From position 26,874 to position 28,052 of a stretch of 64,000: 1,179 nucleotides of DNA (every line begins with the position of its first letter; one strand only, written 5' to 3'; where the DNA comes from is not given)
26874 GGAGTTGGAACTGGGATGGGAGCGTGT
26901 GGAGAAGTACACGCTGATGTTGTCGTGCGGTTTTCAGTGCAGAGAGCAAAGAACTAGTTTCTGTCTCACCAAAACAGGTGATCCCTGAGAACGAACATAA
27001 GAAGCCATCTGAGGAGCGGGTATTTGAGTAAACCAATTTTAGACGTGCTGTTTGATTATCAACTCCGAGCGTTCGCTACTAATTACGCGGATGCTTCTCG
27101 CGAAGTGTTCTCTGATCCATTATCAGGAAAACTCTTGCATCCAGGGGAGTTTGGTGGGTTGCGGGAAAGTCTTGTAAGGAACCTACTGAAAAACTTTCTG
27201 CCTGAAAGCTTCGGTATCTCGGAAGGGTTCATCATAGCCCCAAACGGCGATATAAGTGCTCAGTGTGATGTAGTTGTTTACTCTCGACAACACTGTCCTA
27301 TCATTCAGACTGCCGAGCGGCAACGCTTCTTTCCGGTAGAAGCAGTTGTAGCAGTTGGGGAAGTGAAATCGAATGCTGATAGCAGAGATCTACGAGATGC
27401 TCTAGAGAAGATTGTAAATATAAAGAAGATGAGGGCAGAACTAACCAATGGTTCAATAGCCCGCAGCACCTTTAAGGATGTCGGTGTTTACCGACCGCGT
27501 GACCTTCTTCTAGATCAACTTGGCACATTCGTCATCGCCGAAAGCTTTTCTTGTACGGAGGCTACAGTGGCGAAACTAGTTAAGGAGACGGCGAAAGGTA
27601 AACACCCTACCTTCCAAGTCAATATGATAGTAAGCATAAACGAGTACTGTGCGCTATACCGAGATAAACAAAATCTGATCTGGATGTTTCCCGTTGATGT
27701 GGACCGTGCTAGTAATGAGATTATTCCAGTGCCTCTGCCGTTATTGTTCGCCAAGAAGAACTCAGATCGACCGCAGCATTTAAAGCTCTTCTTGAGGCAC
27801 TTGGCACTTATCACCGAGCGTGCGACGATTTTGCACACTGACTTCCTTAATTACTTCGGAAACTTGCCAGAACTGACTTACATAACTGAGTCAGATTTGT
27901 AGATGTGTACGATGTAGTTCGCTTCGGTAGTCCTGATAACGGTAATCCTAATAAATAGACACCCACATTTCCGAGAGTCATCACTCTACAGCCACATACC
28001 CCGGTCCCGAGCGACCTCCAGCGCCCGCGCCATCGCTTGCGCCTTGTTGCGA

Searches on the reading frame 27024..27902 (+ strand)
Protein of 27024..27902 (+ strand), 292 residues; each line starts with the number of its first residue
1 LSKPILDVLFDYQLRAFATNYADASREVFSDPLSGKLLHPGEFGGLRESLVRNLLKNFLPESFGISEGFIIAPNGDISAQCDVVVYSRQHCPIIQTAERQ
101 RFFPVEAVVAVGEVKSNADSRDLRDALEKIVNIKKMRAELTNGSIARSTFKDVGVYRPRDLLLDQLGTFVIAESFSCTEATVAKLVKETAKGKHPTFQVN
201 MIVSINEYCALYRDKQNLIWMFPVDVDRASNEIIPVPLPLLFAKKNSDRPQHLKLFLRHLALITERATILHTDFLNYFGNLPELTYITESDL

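Call 62: search_protein_families(library=pfam, proteins=[window:27024-27902:+], max_evalue=0.01)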
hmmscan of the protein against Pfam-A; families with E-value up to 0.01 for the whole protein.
window:27024-27902:+ (292 aa): 1 family
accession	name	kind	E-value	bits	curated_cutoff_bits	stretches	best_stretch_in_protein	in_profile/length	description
PF20247.3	DUF6602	-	1.9e-25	89.2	27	1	36-136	6-104/104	Domain of unknown function (DUF6602)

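Call 63: search_protein_families(library=padloc, proteins=[window:27024-27902:+], max_evalue=0.01)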
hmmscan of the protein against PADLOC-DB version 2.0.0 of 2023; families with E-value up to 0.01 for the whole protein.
window:27024-27902:+ (292 aa): 3 families
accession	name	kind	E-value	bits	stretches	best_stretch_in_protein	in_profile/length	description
PDLC01495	PD_DExK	-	1e-34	116.8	1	31-136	20-123/123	"CAS-I,CAS-II,CAS-III,CAS-IV,CAS-V,CAS-VI; associated"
PDLC01051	NucC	-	3e-24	84.1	1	19-149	16-141/243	NucC nuclease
PDLC00745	Effector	-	2.5e-23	81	1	36-243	28-201/244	Endonuclease (NucC)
